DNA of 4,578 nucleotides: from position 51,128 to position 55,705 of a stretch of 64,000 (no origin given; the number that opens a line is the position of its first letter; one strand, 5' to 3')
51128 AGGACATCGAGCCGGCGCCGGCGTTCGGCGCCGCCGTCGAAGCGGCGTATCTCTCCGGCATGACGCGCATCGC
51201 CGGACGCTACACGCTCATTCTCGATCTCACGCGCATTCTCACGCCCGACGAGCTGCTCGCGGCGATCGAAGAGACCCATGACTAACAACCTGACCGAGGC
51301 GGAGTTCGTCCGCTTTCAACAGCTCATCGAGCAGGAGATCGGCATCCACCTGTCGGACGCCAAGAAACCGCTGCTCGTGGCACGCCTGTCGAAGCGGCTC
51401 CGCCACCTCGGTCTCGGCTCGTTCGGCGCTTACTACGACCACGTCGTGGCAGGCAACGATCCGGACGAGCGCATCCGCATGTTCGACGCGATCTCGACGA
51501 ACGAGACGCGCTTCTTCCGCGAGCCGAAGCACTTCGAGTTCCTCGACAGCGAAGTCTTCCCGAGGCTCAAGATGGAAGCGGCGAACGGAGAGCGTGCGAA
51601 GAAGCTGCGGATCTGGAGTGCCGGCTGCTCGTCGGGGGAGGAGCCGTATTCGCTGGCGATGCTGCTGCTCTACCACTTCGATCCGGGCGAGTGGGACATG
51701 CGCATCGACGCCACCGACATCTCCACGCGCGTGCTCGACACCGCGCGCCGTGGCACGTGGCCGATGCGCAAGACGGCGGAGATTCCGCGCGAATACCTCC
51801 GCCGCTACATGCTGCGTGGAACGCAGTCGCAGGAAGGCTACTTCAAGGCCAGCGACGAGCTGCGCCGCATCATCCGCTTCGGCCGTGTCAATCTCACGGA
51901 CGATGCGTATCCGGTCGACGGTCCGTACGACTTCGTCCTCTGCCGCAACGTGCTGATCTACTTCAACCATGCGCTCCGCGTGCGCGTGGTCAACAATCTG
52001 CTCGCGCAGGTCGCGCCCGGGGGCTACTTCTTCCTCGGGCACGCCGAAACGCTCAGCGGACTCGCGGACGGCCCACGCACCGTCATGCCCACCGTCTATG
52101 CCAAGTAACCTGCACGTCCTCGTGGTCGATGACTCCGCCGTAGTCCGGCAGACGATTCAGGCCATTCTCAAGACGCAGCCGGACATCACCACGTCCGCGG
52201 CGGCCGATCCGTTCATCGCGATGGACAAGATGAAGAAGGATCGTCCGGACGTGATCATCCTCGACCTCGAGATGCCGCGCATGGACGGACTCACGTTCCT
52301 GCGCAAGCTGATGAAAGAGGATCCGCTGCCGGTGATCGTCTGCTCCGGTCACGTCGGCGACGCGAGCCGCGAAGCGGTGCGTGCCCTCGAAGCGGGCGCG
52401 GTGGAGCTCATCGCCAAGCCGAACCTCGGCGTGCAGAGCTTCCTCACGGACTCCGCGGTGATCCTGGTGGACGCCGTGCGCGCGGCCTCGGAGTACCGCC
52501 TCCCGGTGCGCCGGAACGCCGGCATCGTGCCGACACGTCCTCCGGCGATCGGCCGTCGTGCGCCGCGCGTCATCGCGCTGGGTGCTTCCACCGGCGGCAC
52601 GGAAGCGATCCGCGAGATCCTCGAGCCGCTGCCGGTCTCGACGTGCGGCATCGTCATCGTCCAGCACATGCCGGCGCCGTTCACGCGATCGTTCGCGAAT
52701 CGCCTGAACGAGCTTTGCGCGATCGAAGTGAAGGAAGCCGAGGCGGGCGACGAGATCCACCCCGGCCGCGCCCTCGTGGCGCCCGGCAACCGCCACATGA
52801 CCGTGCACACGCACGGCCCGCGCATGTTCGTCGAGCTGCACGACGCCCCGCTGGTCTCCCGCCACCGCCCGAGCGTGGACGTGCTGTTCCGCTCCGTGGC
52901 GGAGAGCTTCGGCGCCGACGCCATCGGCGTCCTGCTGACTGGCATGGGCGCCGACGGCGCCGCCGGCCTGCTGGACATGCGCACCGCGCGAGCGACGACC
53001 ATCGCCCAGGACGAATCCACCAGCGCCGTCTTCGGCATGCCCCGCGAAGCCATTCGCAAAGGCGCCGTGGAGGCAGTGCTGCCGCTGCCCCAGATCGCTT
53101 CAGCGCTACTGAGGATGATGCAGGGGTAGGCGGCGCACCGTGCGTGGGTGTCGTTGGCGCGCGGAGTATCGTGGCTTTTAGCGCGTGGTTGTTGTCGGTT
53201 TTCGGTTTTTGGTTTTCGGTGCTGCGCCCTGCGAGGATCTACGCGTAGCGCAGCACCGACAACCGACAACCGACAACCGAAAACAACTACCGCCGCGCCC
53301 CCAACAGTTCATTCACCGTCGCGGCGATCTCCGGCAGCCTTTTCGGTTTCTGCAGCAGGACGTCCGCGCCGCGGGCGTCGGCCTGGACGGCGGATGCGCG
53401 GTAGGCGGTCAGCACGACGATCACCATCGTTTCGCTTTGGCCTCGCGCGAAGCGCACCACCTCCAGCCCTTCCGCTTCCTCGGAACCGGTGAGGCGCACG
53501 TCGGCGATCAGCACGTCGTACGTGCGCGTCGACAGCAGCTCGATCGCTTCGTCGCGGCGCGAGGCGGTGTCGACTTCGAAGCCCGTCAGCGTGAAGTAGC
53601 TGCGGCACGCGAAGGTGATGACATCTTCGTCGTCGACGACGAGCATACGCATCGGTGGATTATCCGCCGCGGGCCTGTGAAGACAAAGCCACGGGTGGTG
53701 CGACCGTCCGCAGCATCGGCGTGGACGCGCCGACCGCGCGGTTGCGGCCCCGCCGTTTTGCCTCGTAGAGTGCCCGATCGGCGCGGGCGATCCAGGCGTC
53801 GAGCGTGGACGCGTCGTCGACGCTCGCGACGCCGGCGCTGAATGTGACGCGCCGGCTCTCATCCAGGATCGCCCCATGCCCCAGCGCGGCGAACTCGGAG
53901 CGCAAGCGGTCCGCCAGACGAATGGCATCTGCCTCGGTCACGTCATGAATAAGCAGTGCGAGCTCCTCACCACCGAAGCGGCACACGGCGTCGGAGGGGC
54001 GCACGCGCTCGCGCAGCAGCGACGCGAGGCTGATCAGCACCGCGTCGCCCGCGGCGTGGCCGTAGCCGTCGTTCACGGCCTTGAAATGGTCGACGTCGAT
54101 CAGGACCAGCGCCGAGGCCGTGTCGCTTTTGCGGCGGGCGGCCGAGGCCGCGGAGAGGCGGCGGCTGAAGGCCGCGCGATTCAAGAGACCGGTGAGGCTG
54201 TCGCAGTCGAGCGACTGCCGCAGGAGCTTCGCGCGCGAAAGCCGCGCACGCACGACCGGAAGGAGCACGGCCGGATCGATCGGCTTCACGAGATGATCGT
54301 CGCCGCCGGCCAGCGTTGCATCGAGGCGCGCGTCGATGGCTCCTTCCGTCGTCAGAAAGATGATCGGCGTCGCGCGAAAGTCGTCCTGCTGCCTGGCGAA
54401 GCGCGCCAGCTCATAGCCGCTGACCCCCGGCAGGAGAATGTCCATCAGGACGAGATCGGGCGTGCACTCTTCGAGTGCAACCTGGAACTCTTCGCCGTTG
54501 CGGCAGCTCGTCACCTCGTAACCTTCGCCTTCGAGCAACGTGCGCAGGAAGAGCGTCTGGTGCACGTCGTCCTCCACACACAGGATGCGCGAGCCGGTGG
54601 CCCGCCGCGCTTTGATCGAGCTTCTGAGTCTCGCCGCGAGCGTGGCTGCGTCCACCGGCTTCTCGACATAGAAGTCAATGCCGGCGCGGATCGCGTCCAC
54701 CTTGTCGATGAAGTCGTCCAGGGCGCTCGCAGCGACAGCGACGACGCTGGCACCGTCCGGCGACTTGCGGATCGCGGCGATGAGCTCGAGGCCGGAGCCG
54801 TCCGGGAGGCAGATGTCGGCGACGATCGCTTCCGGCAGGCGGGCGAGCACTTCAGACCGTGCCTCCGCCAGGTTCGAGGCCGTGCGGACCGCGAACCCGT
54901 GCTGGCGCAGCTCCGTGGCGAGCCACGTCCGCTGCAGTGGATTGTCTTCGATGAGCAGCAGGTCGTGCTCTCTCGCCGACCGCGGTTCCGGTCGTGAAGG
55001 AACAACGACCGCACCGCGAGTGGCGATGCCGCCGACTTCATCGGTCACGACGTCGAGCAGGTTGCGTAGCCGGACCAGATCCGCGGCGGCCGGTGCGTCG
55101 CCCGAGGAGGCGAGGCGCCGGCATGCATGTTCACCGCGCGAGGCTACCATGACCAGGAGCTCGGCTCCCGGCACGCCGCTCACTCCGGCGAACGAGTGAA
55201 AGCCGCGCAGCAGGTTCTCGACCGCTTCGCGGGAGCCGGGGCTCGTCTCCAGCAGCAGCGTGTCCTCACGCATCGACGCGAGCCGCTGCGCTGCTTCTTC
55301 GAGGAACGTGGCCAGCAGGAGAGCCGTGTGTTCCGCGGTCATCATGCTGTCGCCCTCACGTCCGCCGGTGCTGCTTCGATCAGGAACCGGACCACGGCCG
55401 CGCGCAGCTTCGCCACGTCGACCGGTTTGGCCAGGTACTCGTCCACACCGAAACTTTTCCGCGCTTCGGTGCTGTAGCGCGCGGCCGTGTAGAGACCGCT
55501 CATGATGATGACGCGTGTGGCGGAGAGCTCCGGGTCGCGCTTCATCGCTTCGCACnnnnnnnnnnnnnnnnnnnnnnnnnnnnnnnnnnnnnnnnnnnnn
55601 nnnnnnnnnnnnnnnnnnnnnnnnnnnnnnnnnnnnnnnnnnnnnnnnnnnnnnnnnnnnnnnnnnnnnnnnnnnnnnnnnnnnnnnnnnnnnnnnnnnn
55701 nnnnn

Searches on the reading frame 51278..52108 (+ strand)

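Call 8: search_protein_families(library=pfam, proteins=[window:51278-52108:+])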
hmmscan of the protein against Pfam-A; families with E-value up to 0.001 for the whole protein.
window:51278-52108:+ (276 aa): 3 families
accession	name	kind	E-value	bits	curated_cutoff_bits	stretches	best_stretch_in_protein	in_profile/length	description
PF01739.24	CheR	-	8.2e-55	185.7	27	1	75-264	1-184/195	CheR methyltransferase, SAM binding domain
PF03705.20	CheR_N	-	1e-15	57.6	27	1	8-56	1-49/53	CheR methyltransferase, all-alpha domain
PF08242.18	Methyltransf_12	-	0.00045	21.3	30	0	206-251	55-98/98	Methyltransferase domain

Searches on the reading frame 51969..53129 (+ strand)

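Call 8: search_protein_families(library=pfam, proteins=[window:51969-53129:+])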
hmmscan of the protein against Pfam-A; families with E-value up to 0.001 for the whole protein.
window:51969-53129:+ (386 aa): 2 families
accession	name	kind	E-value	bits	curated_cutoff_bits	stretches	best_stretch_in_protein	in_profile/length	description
PF01339.22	CheB_methylest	-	4.3e-65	219.1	24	1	202-380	1-174/174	CheB methylesterase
PF00072.30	Response_reg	-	5.1e-24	85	30.2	1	50-151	1-100/111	Response regulator receiver domain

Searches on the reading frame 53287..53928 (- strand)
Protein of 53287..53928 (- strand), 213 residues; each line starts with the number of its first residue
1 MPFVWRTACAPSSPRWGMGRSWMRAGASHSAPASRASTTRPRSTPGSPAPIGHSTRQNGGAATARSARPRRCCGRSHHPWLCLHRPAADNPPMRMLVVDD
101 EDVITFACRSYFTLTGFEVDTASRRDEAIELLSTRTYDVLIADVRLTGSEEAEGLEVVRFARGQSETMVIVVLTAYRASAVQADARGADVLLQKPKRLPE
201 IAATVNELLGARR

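Call 51: search_protein_families(library=pfam, proteins=[window:53287-53928:-])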
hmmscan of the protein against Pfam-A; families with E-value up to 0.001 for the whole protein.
window:53287-53928:- (213 aa): 2 families
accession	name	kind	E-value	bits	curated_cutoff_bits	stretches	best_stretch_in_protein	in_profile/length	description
PF00072.30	Response_reg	-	1.3e-15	58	30.2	1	96-205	2-110/111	Response regulator receiver domain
PF23198.2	PDE8A_N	-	4.1e-05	24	29.6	1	94-184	12-100/147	PDE8A-like, N-terminal domain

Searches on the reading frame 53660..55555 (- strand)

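Call 51: search_protein_families(library=pfam, proteins=[window:53660-55555:-])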
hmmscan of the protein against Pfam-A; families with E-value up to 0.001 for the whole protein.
window:53660-55555:- (631 aa): 5 families
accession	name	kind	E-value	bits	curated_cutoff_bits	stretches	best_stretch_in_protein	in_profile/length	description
PF00072.30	Response_reg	-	2.5e-42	144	30.2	2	324-434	1-109/111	Response regulator receiver domain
PF00990.26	GGDEF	-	4.4e-42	144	23.8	1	451-606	3-161/161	Diguanylate cyclase, GGDEF domain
PF01627.28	Hpt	-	7.5e-08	33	24.6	1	80-170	2-81/84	Hpt domain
PF22335.1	Cas10-Cmr2_palm2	-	3e-05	24.6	27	1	528-606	58-131/133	Cas10/Cmr2, second palm domain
PF20161.5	VpsR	-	0.0002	21.5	23.7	0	323-392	12-78/121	VpsR domain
